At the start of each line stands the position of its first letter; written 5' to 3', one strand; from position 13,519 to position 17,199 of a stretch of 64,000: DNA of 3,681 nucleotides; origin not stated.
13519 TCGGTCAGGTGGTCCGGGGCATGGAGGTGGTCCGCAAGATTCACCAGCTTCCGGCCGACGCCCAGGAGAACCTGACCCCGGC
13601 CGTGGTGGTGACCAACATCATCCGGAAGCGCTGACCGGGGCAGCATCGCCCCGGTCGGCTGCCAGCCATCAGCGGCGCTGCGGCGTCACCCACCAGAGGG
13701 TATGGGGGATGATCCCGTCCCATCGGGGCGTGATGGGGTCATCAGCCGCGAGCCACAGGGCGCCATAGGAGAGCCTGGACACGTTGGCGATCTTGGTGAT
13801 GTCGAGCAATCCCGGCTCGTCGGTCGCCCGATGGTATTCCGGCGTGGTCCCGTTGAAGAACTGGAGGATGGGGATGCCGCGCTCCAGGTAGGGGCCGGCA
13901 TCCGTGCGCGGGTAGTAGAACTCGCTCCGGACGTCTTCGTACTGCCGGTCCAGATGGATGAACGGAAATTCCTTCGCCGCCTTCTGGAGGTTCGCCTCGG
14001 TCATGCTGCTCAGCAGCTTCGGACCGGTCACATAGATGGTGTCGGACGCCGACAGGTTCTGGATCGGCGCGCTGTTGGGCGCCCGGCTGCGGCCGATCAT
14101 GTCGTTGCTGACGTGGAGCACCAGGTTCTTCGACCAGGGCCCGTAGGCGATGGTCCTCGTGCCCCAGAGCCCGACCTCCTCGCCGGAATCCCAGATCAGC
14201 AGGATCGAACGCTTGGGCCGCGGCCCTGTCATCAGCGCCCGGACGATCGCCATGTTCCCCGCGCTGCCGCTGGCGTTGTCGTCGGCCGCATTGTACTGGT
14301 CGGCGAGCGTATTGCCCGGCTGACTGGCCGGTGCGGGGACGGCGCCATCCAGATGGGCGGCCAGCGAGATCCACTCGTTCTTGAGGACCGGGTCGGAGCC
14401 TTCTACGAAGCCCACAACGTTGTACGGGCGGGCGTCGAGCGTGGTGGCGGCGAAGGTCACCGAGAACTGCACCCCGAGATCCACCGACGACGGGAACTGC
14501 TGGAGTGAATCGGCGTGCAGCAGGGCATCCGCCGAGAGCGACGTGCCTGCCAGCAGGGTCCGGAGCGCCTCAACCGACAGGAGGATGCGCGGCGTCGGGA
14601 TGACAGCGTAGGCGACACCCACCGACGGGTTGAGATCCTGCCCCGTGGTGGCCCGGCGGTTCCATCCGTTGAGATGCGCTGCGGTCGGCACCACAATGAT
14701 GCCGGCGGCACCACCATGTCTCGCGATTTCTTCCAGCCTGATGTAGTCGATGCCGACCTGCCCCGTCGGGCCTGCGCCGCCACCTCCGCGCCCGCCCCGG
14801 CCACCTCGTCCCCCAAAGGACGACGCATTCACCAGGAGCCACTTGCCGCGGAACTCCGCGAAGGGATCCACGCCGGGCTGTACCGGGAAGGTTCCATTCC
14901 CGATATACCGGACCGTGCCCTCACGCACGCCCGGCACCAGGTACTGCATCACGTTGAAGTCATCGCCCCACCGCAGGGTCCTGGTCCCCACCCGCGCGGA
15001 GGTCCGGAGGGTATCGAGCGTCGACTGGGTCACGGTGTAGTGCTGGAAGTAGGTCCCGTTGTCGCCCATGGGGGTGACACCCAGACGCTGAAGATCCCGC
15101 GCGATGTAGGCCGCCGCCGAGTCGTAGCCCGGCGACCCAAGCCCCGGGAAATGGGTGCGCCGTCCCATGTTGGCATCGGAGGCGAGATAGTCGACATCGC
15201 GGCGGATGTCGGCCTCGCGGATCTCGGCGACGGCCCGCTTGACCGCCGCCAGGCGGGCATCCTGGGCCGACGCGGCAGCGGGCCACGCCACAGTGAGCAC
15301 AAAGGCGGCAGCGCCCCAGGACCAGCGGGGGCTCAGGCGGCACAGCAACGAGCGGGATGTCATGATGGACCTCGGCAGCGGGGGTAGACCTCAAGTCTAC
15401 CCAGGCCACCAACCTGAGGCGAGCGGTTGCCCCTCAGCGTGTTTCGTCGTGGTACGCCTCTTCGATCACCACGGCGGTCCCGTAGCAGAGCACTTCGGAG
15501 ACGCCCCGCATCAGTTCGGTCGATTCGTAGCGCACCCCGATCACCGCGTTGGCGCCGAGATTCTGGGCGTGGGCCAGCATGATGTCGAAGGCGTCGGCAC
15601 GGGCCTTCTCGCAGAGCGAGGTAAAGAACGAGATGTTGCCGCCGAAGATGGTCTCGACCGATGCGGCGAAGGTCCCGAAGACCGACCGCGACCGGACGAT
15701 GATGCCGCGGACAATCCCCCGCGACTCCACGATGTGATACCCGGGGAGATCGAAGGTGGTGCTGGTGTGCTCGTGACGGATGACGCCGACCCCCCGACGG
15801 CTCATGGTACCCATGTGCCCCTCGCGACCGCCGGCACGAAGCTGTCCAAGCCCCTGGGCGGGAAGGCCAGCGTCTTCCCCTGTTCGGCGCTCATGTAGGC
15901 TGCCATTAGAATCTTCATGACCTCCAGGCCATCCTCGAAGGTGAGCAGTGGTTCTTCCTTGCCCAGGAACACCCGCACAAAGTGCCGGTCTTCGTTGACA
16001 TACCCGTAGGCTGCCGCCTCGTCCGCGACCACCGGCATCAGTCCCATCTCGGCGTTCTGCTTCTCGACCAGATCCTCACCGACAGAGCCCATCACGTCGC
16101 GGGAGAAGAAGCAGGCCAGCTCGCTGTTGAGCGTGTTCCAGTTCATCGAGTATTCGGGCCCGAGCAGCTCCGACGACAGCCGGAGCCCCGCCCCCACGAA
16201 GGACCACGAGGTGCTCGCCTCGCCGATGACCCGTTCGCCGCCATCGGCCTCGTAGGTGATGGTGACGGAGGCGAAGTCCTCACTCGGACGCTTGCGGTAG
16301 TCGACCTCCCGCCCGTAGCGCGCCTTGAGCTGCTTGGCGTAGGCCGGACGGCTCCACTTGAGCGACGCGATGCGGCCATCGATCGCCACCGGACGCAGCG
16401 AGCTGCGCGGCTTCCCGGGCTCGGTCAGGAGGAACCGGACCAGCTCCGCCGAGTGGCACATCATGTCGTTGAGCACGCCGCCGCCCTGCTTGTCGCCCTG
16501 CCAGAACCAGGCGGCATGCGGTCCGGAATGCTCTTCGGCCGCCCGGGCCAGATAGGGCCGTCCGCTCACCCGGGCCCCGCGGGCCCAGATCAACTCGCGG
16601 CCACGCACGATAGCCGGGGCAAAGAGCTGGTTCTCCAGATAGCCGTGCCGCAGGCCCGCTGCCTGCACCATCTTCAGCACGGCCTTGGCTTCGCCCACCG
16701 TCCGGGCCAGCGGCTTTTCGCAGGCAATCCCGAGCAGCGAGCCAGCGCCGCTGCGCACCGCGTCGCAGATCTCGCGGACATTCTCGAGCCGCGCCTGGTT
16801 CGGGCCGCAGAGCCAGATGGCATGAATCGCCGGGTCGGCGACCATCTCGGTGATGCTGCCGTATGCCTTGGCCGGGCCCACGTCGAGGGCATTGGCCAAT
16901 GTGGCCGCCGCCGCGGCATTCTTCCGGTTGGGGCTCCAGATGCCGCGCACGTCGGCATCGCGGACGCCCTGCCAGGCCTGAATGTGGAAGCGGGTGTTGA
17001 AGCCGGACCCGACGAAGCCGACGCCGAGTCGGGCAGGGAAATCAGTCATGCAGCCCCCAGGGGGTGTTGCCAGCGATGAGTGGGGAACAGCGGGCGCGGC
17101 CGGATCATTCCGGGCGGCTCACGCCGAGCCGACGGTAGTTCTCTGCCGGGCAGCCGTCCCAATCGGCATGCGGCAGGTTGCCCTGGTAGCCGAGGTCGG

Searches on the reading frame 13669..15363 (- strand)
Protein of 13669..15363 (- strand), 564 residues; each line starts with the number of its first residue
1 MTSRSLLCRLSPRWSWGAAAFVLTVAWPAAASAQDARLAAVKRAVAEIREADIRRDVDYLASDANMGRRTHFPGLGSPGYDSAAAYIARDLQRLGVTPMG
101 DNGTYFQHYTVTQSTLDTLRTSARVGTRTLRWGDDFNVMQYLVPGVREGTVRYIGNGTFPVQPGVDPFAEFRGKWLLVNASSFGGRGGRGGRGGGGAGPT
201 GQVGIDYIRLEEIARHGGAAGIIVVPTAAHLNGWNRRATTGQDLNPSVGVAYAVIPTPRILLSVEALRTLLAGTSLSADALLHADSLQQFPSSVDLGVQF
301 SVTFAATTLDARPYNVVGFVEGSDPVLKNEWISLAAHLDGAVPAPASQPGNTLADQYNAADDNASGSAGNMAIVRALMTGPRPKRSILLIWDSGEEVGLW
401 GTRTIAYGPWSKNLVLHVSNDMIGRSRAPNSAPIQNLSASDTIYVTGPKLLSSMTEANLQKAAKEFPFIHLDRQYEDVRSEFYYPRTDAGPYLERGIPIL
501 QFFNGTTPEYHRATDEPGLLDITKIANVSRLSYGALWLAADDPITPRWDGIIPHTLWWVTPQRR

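Call 58: search_protein_families(library=pfam, proteins=[window:13669-15363:-], max_evalue=0.00001)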
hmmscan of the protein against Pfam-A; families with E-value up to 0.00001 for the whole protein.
window:13669-15363:- (564 aa): 1 family
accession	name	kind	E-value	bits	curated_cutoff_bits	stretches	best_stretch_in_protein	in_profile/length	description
PF04389.22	Peptidase_M28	-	1.9e-24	86.9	21.3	1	315-531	1-188/193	Peptidase family M28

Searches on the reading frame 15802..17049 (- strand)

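Call 58: search_protein_families(library=pfam, proteins=[window:15802-17049:-], max_evalue=0.00001)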
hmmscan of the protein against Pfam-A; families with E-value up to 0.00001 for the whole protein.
window:15802-17049:- (415 aa): 3 families
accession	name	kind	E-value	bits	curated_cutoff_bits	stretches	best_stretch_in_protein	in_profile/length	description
PF01408.29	GFO_IDH_MocA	-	6.6e-15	56.3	24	1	9-133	2-114/120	Oxidoreductase family, NAD-binding Rossmann fold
PF22725.1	GFO_IDH_MocA_C3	-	2.5e-08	34.4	27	1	163-286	14-108/124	GFO/IDH/MocA C-terminal domain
PF02894.22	GFO_IDH_MocA_C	-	8.5e-06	26.2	22.9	0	180-394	29-216/218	Oxidoreductase family, C-terminal alpha/beta domain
